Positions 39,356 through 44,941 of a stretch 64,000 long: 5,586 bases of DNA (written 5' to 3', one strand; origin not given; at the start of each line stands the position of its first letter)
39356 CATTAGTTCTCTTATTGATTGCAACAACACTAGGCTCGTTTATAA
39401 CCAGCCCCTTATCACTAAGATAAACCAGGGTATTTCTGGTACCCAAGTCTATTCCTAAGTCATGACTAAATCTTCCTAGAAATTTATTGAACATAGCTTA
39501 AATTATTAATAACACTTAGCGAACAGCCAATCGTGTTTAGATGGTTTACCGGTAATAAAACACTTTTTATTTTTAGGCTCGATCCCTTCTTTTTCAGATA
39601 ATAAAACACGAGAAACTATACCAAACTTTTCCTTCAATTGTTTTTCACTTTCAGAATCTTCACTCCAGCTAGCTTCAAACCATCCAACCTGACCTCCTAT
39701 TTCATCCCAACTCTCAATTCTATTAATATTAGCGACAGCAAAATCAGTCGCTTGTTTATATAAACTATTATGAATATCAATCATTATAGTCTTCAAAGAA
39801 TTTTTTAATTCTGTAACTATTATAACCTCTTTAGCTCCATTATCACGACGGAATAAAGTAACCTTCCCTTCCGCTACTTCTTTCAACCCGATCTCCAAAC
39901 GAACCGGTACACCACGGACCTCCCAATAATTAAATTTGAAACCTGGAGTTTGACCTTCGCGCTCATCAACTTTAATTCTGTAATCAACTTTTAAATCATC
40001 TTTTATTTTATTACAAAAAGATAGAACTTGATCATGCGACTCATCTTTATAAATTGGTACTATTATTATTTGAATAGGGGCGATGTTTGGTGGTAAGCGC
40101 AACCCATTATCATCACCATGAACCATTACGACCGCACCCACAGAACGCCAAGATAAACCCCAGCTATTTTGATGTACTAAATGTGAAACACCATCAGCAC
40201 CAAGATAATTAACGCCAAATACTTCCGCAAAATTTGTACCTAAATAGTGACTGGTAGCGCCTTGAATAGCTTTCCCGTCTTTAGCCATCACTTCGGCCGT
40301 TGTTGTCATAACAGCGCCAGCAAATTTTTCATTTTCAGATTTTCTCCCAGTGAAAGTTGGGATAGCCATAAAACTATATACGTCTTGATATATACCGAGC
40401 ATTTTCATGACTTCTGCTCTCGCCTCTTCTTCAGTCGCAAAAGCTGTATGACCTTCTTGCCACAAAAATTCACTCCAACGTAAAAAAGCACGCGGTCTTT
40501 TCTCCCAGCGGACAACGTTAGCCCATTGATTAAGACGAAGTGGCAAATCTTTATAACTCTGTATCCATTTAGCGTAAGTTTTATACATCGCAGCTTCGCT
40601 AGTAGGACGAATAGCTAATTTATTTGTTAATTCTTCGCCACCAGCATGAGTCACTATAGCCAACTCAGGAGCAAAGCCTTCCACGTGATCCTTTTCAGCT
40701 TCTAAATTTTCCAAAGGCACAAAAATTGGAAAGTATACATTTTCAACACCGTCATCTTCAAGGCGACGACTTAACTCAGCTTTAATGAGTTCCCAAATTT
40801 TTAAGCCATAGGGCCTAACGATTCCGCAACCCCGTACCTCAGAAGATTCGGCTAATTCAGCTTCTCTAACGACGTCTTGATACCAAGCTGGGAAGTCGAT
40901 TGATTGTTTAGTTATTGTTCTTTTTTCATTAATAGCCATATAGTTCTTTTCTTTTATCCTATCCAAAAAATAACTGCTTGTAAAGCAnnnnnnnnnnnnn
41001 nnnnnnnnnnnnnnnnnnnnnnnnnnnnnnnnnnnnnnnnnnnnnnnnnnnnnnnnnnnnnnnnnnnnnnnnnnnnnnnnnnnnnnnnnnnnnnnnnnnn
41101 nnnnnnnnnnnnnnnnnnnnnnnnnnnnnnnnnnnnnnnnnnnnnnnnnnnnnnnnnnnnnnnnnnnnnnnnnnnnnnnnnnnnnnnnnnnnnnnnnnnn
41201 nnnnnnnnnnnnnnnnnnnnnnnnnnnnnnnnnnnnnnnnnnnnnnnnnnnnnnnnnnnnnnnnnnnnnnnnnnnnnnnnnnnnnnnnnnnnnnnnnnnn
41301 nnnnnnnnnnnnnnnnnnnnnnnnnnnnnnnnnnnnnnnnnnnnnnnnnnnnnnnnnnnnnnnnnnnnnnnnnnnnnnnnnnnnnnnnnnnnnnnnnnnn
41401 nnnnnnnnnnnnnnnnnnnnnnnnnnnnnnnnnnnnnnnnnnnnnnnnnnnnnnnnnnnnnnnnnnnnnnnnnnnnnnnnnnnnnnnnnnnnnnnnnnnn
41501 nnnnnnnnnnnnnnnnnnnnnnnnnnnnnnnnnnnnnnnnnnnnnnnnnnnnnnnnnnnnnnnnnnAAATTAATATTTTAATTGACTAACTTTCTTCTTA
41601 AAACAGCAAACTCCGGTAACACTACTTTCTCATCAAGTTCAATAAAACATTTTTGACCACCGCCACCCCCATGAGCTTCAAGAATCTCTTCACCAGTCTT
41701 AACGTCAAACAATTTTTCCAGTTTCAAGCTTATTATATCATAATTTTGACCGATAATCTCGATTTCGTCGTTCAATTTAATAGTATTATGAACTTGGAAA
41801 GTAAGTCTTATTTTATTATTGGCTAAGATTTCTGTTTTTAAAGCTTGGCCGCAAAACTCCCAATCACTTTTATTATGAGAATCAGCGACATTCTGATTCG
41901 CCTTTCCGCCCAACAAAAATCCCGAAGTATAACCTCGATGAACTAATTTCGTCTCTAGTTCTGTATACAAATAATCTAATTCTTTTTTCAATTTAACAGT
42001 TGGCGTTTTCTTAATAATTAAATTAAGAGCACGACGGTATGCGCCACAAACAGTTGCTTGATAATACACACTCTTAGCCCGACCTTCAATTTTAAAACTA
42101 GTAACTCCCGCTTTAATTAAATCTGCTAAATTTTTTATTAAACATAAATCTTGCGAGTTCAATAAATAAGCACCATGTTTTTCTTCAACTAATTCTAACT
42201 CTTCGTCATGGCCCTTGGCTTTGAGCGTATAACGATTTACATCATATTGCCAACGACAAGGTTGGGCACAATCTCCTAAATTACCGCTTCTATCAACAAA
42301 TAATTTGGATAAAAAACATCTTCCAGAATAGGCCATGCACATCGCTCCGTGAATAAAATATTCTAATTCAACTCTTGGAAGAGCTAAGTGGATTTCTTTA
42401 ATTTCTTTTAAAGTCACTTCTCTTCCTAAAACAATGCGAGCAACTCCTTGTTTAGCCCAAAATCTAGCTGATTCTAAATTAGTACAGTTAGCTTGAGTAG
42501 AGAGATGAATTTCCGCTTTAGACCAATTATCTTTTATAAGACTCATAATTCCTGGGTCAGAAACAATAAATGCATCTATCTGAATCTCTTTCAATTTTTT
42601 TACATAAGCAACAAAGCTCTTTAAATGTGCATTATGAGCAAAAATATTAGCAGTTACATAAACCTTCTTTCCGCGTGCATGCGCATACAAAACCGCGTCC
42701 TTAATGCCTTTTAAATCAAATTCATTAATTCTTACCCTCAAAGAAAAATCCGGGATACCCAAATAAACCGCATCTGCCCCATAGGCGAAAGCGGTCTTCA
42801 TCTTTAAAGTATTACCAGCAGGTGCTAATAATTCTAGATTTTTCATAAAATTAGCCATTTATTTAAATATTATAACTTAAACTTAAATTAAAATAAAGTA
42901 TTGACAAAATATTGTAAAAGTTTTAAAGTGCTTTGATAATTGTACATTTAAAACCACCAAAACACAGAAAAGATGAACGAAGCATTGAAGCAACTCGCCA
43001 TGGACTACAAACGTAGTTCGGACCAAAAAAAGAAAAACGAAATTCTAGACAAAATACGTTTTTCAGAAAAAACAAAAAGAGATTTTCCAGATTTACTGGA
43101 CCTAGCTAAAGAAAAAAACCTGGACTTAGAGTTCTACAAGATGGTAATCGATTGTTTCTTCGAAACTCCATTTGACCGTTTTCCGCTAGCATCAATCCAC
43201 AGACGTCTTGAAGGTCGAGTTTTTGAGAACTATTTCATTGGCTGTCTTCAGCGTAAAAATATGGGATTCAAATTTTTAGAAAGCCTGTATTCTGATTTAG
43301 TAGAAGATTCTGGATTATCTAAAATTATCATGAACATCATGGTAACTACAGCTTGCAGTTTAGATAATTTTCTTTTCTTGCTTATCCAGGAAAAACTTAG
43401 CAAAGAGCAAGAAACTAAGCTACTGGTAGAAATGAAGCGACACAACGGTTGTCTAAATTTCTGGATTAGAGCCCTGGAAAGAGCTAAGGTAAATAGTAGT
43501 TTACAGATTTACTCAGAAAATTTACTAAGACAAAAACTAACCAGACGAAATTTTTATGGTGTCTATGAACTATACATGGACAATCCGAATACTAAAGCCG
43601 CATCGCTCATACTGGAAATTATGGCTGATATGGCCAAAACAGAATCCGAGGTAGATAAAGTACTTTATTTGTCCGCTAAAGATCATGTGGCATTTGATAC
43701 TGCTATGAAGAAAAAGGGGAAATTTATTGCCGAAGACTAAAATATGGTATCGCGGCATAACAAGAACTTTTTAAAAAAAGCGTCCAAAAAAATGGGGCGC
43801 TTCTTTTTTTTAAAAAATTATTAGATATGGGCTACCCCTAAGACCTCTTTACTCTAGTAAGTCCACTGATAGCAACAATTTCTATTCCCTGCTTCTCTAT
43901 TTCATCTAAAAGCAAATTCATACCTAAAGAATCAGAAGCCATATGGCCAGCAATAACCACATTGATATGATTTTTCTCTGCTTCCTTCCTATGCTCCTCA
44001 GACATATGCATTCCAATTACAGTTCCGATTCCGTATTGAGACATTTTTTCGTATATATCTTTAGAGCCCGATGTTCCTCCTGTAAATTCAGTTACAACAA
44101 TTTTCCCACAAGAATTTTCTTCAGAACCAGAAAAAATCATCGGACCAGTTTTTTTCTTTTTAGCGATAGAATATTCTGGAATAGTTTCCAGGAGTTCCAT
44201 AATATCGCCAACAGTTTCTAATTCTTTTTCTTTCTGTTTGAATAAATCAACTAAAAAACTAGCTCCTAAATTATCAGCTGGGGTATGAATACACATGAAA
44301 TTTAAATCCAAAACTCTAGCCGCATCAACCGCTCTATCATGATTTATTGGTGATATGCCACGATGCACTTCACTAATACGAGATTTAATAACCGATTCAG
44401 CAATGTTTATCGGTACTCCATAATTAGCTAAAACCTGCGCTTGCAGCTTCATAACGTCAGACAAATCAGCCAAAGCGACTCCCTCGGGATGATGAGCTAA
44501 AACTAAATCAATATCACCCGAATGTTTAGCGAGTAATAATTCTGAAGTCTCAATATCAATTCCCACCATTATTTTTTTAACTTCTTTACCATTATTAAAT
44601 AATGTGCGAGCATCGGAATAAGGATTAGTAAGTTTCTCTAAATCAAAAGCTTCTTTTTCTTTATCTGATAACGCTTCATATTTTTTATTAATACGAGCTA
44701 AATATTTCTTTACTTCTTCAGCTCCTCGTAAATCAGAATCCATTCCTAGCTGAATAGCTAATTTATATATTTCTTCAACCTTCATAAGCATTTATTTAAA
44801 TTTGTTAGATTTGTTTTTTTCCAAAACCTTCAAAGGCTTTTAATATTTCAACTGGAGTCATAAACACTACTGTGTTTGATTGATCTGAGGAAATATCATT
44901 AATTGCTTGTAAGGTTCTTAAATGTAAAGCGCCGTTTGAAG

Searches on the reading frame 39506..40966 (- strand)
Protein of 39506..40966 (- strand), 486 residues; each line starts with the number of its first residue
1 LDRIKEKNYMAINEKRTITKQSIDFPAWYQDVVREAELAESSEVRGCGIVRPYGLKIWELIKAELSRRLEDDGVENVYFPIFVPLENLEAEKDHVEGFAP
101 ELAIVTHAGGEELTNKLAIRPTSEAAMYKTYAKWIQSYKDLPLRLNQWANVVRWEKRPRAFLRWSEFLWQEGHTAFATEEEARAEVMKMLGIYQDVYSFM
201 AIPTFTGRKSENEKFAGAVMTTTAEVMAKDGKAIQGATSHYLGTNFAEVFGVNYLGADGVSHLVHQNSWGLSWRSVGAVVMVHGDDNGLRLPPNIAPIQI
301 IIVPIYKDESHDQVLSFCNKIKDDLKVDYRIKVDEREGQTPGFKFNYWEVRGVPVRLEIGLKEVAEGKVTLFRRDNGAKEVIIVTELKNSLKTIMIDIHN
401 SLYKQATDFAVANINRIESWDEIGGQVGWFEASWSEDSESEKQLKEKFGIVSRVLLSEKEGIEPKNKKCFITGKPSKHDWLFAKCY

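Call 29: search_protein_families(library=pfam, proteins=[window:39506-40966:-], max_evalue=0.00001)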
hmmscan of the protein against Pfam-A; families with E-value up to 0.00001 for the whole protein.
window:39506-40966:- (486 aa): 3 families
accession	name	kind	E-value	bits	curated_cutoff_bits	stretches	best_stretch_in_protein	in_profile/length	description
PF00587.30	tRNA-synt_2b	-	7.1e-18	65.7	29.3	1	113-280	7-176/179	tRNA synthetase class II core domain (G, H, P, S and T)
PF03129.25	HGTP_anticodon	-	1.3e-15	57.8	21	1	299-392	1-92/94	Anticodon binding domain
PF09180.16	ProRS-C_1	-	1.8e-10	41.2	31.5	1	428-486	12-71/71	Prolyl-tRNA synthetase, C-terminal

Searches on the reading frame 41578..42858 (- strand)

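Call 29: search_protein_families(library=pfam, proteins=[window:41578-42858:-], max_evalue=0.00001)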
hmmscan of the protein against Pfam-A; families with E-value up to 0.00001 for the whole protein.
window:41578-42858:- (426 aa): 2 families
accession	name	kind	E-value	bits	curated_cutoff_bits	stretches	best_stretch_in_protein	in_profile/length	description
PF01136.24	Peptidase_U32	-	5.6e-84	281.5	22.4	1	80-318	2-230/233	Peptidase family U32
PF16325.11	Peptidase_U32_C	-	7.4e-08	32.9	28.2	1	332-420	2-82/83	Peptidase family U32 C-terminal domain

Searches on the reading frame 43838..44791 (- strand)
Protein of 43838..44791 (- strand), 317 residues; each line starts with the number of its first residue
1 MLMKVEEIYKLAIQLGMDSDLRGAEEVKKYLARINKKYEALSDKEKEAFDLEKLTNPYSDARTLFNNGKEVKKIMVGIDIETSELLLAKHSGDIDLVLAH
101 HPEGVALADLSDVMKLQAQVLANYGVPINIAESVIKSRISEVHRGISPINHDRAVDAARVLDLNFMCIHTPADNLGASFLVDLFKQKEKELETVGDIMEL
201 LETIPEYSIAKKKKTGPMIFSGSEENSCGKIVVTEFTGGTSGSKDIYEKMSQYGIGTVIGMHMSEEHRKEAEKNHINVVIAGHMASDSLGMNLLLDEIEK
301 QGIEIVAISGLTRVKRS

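Call 29: search_protein_families(library=pfam, proteins=[window:43838-44791:-], max_evalue=0.00001)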
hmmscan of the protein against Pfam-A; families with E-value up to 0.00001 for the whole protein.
window:43838-44791:- (317 aa): 1 family
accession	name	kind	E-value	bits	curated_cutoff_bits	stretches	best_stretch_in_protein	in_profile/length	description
PF01784.24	DUF34_NIF3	-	2.2e-08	34.5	23.4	0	162-308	92-250/256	Duf34/NIF3 (NGG1p interacting factor 3)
